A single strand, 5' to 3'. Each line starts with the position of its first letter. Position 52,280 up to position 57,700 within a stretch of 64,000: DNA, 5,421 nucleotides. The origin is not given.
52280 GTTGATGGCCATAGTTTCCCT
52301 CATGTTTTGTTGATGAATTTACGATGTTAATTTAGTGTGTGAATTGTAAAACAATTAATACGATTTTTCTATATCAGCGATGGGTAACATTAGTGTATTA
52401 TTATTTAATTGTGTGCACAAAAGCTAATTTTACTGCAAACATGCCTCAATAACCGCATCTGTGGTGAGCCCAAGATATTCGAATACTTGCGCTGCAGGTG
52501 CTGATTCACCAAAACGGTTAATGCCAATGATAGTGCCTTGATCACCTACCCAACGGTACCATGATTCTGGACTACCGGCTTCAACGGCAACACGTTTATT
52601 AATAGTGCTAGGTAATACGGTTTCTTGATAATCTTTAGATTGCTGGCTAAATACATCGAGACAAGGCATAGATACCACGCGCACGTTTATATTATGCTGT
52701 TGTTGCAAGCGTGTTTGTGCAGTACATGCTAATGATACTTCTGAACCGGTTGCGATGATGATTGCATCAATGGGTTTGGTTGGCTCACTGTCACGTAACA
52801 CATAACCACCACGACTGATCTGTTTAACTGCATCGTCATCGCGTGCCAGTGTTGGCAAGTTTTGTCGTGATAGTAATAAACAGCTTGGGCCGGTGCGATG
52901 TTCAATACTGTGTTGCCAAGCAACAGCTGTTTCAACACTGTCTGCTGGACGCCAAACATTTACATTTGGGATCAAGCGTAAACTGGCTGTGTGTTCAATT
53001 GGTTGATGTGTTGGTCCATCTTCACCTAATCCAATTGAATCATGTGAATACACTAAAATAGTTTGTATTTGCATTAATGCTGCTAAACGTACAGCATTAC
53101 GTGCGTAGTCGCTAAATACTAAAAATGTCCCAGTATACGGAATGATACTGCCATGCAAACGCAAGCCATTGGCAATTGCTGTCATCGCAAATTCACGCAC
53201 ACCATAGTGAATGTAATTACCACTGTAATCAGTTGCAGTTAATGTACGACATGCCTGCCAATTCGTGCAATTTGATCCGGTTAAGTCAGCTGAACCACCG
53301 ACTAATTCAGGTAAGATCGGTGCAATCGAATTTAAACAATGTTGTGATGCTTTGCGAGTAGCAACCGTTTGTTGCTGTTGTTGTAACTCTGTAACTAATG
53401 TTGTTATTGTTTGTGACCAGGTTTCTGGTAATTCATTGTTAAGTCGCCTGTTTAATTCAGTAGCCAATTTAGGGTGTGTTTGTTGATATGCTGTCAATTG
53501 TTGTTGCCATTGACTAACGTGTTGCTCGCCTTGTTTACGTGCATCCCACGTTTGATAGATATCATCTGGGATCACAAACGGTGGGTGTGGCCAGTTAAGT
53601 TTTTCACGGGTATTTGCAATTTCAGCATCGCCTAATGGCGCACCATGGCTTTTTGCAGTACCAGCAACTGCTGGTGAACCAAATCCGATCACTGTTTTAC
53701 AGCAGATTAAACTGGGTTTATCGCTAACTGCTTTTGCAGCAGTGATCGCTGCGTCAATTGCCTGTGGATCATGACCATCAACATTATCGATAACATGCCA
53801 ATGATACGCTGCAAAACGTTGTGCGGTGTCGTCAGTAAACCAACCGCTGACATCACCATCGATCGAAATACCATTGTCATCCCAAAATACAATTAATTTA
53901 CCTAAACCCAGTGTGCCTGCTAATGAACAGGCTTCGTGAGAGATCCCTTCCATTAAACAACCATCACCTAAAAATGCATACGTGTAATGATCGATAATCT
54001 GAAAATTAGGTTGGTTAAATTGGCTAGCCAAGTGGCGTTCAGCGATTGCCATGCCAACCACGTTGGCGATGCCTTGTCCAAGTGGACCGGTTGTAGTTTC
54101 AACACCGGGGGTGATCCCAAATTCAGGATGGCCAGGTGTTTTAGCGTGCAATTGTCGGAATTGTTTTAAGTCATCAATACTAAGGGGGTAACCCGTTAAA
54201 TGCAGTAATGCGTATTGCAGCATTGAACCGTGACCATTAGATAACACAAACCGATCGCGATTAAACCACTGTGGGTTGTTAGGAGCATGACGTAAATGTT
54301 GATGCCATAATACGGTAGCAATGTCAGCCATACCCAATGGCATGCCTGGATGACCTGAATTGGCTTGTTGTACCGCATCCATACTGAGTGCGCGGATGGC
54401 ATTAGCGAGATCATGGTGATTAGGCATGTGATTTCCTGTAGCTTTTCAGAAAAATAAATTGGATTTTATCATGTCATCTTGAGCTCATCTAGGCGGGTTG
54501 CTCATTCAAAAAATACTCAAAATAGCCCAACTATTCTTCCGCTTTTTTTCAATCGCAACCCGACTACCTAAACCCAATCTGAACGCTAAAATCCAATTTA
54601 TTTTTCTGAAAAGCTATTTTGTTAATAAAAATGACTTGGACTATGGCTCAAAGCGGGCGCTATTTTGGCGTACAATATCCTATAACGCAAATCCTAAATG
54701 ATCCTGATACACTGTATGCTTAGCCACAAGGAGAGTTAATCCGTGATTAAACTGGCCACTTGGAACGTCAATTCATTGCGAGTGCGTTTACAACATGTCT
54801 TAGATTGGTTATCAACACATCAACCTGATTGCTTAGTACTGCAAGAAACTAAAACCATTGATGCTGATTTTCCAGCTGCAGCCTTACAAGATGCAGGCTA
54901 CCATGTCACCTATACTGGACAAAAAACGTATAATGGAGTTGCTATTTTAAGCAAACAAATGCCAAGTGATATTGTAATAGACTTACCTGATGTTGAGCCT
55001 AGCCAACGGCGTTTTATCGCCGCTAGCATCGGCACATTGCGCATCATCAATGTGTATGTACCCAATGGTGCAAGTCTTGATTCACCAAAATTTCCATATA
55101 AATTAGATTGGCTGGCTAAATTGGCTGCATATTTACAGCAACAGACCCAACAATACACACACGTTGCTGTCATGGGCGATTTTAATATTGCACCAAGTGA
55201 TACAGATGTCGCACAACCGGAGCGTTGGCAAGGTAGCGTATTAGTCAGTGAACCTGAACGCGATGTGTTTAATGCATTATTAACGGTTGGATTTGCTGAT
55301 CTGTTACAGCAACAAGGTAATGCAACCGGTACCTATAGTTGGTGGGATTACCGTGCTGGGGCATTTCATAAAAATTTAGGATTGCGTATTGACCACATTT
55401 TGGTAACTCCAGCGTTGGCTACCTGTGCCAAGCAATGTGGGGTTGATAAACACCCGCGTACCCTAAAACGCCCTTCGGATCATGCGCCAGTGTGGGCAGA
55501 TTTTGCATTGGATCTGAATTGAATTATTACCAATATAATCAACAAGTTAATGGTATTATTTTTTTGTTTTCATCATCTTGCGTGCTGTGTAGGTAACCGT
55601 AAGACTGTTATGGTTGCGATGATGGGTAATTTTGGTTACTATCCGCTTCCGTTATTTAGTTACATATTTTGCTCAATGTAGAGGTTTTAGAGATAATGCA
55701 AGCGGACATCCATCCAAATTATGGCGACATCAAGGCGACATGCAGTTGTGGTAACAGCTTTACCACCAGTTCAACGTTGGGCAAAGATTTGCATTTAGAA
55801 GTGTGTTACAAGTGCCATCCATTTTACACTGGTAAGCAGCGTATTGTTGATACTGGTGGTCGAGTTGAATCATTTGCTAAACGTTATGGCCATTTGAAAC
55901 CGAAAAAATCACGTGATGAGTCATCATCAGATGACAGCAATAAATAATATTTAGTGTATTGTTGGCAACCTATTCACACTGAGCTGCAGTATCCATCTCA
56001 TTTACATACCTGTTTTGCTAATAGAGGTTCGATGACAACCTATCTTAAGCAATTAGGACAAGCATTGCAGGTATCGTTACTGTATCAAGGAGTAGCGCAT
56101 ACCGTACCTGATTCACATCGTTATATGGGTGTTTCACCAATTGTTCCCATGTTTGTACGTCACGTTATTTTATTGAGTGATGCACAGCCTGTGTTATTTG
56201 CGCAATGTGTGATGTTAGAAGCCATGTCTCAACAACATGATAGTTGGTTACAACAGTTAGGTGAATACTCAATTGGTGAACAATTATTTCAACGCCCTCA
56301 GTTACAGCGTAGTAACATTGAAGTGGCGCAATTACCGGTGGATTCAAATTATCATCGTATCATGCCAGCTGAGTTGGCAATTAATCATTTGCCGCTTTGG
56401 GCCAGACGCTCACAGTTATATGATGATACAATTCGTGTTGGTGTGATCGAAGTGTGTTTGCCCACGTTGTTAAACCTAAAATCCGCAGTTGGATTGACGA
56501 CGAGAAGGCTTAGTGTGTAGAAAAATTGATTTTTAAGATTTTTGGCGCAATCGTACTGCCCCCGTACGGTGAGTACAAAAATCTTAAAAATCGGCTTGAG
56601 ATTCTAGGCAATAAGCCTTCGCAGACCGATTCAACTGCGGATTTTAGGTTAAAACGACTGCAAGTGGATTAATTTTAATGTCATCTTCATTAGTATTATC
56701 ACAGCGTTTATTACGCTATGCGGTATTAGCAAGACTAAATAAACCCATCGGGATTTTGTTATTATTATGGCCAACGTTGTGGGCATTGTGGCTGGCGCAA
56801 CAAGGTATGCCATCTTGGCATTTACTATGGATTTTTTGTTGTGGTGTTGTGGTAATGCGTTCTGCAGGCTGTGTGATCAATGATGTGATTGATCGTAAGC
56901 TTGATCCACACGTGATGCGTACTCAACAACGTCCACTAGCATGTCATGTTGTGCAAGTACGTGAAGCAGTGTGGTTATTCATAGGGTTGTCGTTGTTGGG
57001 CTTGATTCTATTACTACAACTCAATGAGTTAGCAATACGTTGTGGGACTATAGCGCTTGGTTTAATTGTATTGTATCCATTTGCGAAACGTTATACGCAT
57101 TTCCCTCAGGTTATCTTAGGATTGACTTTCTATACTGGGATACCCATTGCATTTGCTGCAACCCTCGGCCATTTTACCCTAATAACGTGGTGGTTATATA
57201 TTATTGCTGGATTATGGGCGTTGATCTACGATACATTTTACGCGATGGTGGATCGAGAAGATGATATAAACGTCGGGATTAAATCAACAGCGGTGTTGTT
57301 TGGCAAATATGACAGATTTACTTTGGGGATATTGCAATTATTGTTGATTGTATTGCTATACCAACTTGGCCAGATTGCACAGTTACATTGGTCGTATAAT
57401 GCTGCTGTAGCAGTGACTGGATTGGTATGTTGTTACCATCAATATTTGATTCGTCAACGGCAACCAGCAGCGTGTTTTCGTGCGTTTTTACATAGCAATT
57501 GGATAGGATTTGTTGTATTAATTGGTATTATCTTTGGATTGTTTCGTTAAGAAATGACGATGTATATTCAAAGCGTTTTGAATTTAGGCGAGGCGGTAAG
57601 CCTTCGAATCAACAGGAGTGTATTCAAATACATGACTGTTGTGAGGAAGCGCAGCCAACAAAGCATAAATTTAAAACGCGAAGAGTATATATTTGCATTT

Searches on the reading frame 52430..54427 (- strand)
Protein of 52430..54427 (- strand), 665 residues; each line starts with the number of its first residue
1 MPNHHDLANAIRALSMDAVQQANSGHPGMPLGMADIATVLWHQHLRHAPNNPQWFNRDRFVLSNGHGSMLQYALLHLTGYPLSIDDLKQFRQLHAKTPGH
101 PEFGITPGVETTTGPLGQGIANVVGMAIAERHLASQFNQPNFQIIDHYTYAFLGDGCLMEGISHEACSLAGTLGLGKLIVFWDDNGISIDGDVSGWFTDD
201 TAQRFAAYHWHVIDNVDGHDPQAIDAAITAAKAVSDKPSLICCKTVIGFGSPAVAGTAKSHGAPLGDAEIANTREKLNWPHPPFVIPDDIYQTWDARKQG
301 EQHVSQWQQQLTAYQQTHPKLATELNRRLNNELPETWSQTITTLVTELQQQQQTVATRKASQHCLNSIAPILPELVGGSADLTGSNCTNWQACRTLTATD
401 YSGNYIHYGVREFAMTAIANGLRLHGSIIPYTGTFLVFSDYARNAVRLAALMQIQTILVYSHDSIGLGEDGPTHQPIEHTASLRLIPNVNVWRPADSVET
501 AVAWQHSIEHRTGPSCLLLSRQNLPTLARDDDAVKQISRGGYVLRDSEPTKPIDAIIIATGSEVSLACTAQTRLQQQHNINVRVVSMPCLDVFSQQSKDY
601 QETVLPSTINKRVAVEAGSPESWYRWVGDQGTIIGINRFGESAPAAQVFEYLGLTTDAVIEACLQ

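Call 18: search_protein_families(library=ncbifam, proteins=[window:52430-54427:-], max_evalue=1e-20)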
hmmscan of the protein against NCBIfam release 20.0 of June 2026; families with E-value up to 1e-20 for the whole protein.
window:52430-54427:- (665 aa): 4 families
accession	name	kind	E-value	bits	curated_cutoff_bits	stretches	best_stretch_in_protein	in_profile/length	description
TIGR00232.1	tktlase_bact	equivalog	5.8e-287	953.4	682.25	1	7-661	3-647/654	transketolase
NF004558.0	PRK05899.2-4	equivalog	2.7e-182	607.6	788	1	8-662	7-645/651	transketolase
NF004559.0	PRK05899.2-5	equivalog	1.7e-83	280.9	488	1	4-589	18-538/627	transketolase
NF004556.0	PRK05899.2-2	equivalog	2.3e-58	198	575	1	6-662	19-633/639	transketolase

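Call 19: find_homologous_proteins(query=window:52430-54427:-, max_evalue=1e-100)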
Query window:52430-54427:- (665 aa): 8000 proteins with E <= 1e-100 among 8000 candidates; the best 120 are listed.
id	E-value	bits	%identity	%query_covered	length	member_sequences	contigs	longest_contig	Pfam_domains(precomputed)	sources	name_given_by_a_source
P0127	0.0e+0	1554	100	100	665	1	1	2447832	PF13292.12,PF22613.2,PF02780.26,PF02779.30,PF00456.27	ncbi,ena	-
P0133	0.0e+0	1144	72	100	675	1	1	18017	PF22613.2,PF02780.26,PF02779.30,PF00456.27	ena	-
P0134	0.0e+0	1029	66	100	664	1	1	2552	PF13292.12,PF22613.2,PF02780.26,PF02779.30,PF00456.27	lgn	-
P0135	0.0e+0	1021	66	98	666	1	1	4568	PF00676.26,PF22613.2,PF02780.26,PF02779.30,PF00456.27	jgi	jgi:transketolase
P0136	0.0e+0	1019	66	100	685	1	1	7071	PF22613.2,PF02780.26,PF02779.30,PF00456.27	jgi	jgi:transketolase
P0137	0.0e+0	1018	65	100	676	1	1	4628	PF13292.12,PF00676.26,PF22613.2,PF02780.26,PF02779.30,PF00456.27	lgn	-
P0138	0.0e+0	1017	65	100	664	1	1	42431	PF13292.12,PF22613.2,PF02780.26,PF02779.30,PF00456.27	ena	-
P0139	0.0e+0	1015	66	100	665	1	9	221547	PF00676.26,PF22613.2,PF02780.26,PF02779.30,PF00456.27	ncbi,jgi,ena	-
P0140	0.0e+0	1015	66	100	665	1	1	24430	PF13292.12,PF00676.26,PF22613.2,PF02780.26,PF02779.30,PF00456.27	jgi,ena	-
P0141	0.0e+0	1011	66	100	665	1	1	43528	PF00676.26,PF22613.2,PF02780.26,PF02779.30,PF00456.27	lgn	-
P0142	0.0e+0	1011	64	100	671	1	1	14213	PF13292.12,PF22613.2,PF02780.26,PF02779.30,PF00456.27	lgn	-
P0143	0.0e+0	1011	65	100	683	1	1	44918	PF13292.12,PF22613.2,PF02780.26,PF02779.30,PF00456.27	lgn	-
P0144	0.0e+0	1010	63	100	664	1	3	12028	PF13292.12,PF00676.26,PF22613.2,PF02780.26,PF02779.30,PF00456.27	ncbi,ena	-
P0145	1.8e-298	1009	65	99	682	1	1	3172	PF13292.12,PF22613.2,PF02780.26,PF02779.30,PF00456.27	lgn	-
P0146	3.3e-298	1008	65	99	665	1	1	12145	PF22613.2,PF02780.26,PF02779.30,PF00456.27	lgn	-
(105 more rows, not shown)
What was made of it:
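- Tried and rejected: The best transketolase hits are 72% to an unnamed protein, then about 66% to mixed Gammaproteobacteria, including a Legionellales MAG (call 19).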

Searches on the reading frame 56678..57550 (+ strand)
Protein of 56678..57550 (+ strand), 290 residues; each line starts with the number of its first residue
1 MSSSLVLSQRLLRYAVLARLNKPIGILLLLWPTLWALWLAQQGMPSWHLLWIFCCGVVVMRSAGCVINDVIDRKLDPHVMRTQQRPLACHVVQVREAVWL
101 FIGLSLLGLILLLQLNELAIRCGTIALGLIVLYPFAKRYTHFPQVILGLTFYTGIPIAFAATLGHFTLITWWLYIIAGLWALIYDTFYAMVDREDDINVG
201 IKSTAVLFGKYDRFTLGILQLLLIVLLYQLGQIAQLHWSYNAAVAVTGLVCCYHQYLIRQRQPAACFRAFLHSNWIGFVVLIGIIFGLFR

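Call 46: search_protein_families(library=pfam, proteins=[window:56678-57550:+], max_evalue=0.00001)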
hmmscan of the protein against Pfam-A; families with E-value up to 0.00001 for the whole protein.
window:56678-57550:+ (290 aa): 1 family
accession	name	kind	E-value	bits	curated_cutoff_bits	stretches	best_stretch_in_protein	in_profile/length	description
PF01040.23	UbiA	-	4.9e-61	206.6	34.2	1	29-274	1-249/250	UbiA prenyltransferase family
